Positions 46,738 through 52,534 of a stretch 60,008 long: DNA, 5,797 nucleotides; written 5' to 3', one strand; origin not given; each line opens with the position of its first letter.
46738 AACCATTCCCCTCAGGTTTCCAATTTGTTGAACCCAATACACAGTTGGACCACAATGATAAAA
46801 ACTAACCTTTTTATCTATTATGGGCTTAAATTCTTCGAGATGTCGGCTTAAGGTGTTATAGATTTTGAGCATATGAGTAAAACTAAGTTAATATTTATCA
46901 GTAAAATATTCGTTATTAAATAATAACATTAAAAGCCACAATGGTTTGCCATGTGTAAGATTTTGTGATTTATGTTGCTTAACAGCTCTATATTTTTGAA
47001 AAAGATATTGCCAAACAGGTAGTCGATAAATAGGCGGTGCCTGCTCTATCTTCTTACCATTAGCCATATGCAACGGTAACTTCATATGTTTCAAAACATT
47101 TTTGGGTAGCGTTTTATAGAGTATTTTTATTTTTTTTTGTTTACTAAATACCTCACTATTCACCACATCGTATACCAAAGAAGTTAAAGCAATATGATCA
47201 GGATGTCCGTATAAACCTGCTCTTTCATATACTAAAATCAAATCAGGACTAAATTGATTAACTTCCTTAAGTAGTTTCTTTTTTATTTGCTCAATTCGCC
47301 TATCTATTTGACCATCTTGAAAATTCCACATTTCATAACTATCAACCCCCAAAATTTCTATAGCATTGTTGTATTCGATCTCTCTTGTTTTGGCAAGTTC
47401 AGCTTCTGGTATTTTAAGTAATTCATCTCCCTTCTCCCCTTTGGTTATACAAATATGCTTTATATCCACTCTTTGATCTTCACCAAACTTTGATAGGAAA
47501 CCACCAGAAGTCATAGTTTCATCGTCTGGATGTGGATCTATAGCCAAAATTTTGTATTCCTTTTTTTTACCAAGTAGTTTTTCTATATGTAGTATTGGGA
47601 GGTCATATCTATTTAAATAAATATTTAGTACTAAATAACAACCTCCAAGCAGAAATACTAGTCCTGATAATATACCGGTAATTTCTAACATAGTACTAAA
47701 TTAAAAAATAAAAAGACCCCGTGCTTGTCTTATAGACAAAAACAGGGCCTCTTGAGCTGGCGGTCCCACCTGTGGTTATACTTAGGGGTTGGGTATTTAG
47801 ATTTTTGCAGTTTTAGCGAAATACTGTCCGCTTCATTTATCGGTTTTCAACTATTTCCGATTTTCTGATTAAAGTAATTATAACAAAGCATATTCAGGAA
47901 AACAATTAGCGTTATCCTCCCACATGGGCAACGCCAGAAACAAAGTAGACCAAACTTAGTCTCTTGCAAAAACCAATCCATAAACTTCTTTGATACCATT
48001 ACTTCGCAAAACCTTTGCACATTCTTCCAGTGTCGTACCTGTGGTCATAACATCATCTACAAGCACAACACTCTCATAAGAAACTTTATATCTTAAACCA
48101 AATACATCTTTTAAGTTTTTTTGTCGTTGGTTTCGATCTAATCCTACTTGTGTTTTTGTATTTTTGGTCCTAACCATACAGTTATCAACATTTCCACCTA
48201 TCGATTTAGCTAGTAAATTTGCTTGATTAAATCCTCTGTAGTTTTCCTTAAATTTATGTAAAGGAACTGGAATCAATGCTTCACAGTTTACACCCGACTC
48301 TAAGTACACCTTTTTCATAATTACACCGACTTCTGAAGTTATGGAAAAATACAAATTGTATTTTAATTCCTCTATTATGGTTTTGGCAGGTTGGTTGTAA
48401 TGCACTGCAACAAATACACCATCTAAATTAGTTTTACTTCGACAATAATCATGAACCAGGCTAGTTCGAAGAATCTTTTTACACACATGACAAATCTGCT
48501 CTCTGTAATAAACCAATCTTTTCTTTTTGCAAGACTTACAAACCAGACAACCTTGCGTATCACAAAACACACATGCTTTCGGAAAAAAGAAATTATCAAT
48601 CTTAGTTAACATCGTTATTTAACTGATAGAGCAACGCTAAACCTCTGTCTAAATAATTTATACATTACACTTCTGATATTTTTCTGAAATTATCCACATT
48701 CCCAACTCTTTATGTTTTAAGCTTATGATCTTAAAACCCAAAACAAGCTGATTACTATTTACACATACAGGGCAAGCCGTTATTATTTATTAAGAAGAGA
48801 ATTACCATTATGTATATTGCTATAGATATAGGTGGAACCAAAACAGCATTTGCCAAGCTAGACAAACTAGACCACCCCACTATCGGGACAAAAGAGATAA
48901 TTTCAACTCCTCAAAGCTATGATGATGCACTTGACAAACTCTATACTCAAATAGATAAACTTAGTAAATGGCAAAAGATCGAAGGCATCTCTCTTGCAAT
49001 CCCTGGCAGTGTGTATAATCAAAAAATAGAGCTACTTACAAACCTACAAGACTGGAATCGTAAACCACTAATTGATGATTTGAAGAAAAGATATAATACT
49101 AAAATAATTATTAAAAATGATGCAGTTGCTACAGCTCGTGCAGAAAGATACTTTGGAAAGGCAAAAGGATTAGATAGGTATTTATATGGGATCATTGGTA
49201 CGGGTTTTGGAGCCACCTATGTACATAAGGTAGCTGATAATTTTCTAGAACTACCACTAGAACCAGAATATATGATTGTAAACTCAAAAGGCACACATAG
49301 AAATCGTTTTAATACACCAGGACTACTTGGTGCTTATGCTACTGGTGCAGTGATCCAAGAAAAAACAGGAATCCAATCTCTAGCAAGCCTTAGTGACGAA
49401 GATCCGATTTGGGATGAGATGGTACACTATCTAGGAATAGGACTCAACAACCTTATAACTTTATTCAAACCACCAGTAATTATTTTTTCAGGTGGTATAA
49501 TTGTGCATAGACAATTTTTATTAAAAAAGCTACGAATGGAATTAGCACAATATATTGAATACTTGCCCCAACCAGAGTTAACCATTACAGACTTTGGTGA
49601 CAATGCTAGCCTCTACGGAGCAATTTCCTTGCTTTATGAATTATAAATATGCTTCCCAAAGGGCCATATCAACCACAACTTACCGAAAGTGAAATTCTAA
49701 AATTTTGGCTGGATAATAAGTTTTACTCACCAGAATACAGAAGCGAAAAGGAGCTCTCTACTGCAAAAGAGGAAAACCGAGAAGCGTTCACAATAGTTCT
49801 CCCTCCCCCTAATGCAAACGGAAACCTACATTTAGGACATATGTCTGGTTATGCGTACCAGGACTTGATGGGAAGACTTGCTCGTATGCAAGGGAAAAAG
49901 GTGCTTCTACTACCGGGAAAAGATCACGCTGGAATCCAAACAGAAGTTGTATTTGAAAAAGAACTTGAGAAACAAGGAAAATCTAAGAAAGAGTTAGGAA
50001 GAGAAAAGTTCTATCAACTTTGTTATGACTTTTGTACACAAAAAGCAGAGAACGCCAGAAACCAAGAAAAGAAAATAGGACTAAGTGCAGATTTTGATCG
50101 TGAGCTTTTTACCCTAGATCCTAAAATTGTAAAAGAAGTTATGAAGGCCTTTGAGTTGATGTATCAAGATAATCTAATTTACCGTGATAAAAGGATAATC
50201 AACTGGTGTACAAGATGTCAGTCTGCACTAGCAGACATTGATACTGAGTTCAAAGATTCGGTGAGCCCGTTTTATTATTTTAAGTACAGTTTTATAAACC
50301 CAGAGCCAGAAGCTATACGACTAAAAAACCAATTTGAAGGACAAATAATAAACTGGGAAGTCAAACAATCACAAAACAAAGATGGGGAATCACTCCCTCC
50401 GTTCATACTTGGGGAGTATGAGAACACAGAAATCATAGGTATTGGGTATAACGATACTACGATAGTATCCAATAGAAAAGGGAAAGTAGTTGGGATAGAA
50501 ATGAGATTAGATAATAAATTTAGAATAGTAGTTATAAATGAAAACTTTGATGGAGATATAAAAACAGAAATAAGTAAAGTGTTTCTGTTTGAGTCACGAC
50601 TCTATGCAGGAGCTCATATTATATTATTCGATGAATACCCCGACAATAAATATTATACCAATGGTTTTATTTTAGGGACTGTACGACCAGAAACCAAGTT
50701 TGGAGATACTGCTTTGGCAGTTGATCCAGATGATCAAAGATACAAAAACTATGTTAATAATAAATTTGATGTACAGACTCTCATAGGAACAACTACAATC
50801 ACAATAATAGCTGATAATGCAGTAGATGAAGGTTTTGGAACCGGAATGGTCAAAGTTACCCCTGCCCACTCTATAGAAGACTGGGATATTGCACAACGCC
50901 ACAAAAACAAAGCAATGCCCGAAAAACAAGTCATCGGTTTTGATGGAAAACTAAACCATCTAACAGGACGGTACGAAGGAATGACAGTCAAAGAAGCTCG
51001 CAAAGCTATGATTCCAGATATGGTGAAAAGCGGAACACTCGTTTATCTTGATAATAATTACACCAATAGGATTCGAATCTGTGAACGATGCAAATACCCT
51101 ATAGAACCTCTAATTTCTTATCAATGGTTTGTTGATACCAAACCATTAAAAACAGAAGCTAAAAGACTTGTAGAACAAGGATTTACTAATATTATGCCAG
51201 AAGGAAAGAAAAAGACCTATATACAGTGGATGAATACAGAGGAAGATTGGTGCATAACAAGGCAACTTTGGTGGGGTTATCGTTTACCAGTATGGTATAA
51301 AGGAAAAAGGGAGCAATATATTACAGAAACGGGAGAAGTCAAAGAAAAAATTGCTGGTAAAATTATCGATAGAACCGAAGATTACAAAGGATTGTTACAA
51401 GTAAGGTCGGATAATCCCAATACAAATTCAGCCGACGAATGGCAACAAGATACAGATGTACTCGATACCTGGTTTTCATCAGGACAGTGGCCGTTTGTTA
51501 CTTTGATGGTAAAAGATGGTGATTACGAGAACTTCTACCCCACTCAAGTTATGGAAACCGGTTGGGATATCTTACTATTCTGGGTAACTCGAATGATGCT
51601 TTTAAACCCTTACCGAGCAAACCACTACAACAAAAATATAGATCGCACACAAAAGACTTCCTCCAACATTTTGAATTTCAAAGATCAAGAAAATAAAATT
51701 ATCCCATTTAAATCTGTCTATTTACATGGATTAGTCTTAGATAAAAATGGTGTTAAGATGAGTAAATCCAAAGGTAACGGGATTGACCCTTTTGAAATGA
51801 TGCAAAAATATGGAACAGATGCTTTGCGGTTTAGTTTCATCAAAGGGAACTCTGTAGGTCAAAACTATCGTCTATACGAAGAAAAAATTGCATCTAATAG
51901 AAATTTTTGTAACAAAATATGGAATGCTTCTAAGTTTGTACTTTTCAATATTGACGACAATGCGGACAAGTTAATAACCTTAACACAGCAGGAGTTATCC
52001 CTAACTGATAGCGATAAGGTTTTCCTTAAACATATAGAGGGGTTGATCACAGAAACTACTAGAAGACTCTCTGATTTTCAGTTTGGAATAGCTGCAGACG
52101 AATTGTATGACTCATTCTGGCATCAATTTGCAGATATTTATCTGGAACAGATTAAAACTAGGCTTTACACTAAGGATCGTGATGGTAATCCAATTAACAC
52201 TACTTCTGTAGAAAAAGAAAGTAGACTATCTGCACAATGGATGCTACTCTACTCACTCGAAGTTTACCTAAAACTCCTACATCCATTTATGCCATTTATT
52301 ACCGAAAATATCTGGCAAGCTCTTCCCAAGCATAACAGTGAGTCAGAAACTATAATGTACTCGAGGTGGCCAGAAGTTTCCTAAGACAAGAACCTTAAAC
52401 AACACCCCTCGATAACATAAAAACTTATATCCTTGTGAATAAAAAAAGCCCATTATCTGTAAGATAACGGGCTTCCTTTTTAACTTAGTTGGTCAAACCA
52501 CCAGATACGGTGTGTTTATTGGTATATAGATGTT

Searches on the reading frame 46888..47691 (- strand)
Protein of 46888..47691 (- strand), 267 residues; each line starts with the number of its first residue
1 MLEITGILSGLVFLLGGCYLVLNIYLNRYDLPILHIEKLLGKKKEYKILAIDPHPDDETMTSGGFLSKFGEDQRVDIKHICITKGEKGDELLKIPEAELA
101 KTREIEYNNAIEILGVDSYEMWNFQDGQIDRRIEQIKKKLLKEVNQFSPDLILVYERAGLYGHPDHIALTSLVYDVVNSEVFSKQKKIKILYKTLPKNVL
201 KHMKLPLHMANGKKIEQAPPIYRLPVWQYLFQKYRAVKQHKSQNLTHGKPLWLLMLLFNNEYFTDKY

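Call 83: search_protein_families(library=pfam, proteins=[window:46888-47691:-], max_evalue=0.001)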
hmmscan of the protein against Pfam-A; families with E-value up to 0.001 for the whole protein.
window:46888-47691:- (267 aa): 1 family
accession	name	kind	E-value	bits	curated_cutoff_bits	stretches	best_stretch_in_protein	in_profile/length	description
PF02585.22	PIG-L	-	8.5e-27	94.6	28.2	1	49-176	1-128/129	GlcNAc-PI de-N-acetylase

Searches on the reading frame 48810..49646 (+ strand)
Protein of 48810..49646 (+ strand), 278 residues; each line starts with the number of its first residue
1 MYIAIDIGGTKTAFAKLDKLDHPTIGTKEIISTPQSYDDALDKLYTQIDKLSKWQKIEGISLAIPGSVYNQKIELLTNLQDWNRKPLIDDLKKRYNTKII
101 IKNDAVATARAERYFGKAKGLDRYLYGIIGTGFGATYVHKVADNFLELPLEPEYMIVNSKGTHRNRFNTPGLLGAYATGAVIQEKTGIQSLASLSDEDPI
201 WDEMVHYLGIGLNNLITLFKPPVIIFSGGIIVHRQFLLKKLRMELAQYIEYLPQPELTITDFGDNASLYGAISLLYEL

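Call 83: search_protein_families(library=pfam, proteins=[window:48810-49646:+], max_evalue=0.001)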
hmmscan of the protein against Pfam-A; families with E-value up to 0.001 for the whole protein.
window:48810-49646:+ (278 aa): 2 families
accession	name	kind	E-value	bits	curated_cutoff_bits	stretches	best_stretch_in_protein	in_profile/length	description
PF00480.26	ROK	-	2.8e-30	106.3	22.9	2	2-137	1-138/294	ROK family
PF02685.22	Glucokinase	-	2.2e-05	24.1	22.1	1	5-115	3-109/314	Glucokinase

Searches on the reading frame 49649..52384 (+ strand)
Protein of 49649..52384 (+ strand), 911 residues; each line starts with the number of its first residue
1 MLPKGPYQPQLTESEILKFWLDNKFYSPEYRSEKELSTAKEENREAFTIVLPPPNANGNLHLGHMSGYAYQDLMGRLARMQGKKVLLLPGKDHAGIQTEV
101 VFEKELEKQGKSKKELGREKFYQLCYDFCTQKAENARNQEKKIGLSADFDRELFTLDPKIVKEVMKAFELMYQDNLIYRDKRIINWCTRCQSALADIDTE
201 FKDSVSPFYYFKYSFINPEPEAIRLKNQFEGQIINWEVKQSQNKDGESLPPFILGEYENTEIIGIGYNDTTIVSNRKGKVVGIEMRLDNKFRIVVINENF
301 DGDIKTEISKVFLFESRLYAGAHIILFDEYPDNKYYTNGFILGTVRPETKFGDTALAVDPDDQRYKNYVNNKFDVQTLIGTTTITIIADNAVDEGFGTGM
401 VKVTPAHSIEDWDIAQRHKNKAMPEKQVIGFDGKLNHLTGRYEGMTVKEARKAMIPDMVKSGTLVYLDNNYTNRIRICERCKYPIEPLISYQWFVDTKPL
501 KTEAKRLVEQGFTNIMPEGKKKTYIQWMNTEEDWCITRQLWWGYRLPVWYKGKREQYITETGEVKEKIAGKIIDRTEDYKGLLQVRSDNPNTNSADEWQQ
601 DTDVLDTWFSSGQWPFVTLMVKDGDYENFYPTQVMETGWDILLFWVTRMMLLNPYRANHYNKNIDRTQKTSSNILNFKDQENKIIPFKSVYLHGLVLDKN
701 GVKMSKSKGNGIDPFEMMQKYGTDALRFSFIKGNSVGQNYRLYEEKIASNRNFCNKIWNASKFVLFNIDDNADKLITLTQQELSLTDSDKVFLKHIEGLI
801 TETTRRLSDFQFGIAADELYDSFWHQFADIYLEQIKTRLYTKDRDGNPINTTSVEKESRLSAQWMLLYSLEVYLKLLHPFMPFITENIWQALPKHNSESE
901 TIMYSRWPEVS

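Call 6: search_protein_families(library=pfam, proteins=[window:49649-52384:+], max_evalue=0.001)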
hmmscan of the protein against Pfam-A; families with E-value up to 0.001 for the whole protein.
window:49649-52384:+ (911 aa): 3 families
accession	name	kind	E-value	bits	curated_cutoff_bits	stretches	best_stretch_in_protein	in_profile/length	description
PF00133.28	tRNA-synt_1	-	2.3e-112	376.2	22.7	1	16-738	2-409/414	tRNA synthetases class I (I, L, M and V)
PF08264.19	Anticodon_1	-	5.4e-26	91.7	25.1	1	789-909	1-106/148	Anticodon-binding domain of tRNA ligase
PF09334.17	tRNA-synt_1g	-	1.7e-19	70.3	20.1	2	53-196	7-132/391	tRNA synthetases class I (M)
